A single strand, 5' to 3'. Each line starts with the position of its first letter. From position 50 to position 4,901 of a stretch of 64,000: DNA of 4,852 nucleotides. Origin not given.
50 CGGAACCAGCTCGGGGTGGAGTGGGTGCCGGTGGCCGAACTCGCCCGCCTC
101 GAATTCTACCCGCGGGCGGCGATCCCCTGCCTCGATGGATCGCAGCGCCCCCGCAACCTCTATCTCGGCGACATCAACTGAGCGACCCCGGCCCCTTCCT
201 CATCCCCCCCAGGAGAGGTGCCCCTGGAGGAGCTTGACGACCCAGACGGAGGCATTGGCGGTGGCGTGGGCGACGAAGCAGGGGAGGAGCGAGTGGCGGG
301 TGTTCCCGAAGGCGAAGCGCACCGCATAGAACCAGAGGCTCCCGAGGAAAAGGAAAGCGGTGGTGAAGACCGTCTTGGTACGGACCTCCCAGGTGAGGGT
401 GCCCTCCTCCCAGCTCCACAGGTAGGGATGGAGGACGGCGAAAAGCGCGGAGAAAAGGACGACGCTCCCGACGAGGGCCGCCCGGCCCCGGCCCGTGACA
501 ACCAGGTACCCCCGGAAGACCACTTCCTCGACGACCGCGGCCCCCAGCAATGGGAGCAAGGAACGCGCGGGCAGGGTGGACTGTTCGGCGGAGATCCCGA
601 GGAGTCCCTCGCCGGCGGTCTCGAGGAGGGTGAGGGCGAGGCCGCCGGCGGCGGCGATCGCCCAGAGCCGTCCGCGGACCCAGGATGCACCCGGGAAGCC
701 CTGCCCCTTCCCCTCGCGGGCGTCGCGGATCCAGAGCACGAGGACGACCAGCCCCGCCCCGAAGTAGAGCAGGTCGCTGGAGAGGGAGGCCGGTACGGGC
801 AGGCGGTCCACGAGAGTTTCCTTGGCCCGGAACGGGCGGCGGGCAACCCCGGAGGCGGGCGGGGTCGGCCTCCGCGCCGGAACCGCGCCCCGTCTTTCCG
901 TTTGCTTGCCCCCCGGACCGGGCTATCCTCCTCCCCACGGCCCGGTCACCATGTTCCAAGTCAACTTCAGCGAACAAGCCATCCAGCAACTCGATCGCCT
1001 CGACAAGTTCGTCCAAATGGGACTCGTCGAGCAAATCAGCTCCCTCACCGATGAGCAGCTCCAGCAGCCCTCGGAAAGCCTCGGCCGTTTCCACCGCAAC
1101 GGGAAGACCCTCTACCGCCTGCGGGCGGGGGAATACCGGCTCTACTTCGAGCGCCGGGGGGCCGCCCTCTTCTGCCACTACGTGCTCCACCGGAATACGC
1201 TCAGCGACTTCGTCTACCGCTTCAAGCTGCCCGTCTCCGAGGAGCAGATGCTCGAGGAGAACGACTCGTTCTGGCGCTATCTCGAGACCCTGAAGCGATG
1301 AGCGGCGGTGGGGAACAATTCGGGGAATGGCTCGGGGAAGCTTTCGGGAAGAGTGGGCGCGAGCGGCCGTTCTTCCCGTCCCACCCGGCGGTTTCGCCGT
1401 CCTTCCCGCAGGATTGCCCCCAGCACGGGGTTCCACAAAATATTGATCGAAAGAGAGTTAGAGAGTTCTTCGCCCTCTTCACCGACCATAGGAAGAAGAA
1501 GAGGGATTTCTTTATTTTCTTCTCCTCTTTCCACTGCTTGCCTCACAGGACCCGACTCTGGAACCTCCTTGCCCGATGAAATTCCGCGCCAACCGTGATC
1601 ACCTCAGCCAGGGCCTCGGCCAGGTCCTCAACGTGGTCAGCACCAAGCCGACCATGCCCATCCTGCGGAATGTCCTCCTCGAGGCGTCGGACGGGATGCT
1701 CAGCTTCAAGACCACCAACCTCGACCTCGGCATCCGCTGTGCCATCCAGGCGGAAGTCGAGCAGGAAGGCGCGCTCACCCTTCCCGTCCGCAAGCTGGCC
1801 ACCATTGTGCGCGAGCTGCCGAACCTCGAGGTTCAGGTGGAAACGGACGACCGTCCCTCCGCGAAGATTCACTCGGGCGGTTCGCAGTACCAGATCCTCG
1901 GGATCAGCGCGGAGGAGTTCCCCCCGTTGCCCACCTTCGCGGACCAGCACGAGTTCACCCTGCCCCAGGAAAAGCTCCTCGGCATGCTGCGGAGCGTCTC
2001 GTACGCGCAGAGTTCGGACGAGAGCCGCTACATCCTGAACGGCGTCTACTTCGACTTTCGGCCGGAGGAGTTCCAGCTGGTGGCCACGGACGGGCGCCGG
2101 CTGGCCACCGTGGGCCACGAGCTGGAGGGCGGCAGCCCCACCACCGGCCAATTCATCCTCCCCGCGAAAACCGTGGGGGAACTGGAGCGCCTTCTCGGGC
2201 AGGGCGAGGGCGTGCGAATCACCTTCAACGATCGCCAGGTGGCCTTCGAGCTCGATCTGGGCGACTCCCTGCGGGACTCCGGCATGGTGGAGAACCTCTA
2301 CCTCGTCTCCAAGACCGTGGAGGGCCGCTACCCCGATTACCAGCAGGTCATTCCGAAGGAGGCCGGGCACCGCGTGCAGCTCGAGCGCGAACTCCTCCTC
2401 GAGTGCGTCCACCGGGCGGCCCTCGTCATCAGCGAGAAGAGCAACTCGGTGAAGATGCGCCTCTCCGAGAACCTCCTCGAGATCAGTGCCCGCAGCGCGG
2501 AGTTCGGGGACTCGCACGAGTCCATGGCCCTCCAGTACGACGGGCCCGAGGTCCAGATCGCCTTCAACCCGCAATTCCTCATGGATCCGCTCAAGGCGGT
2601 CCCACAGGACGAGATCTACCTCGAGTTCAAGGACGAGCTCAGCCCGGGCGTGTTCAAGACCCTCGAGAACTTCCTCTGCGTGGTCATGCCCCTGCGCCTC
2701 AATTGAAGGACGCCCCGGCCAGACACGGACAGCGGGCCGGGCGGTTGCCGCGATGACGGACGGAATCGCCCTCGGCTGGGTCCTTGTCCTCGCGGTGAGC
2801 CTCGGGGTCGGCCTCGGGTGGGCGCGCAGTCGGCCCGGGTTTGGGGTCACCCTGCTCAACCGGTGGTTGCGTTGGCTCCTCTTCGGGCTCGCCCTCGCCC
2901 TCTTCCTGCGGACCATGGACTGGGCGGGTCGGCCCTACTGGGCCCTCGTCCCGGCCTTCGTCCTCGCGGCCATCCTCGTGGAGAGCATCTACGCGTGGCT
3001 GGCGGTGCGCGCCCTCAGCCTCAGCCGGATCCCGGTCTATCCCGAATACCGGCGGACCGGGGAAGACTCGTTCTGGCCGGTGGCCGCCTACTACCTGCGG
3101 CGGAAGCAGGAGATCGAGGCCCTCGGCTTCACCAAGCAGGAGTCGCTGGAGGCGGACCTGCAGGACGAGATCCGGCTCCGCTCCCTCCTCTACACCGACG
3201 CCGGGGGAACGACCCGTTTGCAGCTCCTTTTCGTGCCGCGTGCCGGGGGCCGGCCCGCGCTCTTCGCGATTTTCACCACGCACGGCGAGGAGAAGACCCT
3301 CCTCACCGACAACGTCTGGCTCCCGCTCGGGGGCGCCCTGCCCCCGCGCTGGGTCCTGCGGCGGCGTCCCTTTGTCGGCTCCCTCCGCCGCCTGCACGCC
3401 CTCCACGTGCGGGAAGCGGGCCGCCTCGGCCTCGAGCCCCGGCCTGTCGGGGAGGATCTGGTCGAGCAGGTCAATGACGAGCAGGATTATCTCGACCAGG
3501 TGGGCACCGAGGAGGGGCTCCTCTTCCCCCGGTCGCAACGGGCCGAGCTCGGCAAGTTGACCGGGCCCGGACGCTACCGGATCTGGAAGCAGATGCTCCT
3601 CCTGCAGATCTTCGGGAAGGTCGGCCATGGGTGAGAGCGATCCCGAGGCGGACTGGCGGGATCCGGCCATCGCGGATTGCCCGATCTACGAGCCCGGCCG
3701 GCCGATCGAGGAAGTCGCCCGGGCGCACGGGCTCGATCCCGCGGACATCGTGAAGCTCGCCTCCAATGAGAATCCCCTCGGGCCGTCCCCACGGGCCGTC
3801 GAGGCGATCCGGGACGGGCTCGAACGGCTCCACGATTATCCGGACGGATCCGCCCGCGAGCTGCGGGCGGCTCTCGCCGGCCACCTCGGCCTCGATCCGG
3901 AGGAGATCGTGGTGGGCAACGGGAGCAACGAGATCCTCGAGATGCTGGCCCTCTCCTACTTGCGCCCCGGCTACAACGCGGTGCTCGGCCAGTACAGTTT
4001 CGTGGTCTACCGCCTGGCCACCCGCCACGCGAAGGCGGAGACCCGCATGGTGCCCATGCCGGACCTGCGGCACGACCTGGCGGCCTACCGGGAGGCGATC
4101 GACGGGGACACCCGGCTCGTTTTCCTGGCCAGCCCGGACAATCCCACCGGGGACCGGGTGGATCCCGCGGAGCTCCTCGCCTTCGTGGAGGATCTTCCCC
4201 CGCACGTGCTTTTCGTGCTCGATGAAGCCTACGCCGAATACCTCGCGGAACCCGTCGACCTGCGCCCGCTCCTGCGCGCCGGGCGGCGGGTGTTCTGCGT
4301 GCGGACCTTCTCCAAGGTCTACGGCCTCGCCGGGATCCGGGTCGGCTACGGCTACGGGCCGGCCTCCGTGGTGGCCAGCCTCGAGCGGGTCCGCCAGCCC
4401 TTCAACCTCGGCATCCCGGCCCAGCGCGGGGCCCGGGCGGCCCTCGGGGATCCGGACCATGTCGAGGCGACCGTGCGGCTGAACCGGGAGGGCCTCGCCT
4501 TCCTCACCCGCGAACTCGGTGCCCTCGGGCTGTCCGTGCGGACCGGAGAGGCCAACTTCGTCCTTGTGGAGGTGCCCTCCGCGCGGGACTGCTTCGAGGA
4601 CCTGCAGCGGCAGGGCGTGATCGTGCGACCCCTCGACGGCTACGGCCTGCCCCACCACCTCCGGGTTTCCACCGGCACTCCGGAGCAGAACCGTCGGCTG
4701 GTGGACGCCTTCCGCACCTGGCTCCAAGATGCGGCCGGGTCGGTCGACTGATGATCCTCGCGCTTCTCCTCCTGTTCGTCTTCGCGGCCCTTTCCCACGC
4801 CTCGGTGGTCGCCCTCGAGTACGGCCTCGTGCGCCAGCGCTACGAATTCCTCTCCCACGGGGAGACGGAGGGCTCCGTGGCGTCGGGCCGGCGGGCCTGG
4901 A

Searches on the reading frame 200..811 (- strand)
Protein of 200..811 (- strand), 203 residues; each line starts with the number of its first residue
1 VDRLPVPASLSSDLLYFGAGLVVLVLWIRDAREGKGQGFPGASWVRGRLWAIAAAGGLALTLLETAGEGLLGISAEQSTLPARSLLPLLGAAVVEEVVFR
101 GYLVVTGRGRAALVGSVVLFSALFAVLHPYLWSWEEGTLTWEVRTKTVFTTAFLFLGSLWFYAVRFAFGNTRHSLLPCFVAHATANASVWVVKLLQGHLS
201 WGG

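Call 29: search_protein_families(library=pfam, proteins=[window:200-811:-], max_evalue=0.00001)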
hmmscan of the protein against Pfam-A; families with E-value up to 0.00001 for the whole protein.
window:200-811:- (203 aa): 1 family
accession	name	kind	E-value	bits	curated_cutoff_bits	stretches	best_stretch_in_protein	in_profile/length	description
PF02517.21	Rce1-like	-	1.1e-09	38.8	22.4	1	82-187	6-92/93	Type II CAAX prenyl endopeptidase Rce1-like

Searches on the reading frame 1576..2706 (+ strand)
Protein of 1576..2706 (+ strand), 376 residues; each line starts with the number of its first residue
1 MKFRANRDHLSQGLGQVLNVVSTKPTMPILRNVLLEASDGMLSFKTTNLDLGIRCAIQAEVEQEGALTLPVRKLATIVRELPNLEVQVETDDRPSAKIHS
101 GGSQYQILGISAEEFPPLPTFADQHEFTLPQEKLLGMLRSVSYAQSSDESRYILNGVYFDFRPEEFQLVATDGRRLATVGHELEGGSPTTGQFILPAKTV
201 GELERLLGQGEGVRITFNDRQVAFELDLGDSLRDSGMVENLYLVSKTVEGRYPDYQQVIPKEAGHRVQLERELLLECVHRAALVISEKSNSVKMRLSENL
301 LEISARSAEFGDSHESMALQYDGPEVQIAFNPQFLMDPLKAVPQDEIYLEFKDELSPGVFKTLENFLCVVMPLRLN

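Call 29: search_protein_families(library=pfam, proteins=[window:1576-2706:+], max_evalue=0.00001)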
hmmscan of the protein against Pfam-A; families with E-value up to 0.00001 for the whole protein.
window:1576-2706:+ (376 aa): 3 families
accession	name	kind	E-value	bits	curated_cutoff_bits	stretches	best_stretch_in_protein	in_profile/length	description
PF00712.24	DNA_pol3_beta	-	4.1e-35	121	24.4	1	1-119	1-120/120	DNA polymerase III beta subunit, N-terminal domain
PF02768.20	DNA_pol3_beta_3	-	4e-25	88.4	27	1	257-371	2-118/121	DNA polymerase III beta subunit, C-terminal domain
PF02767.21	DNA_pol3_beta_2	-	2.8e-21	76.4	27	1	128-254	1-116/116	DNA polymerase III beta subunit, central domain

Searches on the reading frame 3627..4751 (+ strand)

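Call 29: search_protein_families(library=pfam, proteins=[window:3627-4751:+], max_evalue=0.00001)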
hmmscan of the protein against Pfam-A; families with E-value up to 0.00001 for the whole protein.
window:3627-4751:+ (374 aa): 1 family
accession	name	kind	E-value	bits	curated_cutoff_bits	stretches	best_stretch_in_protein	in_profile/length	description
PF00155.27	Aminotran_1_2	-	3.7e-55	188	19.7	1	40-362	2-361/361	Aminotransferase class I and II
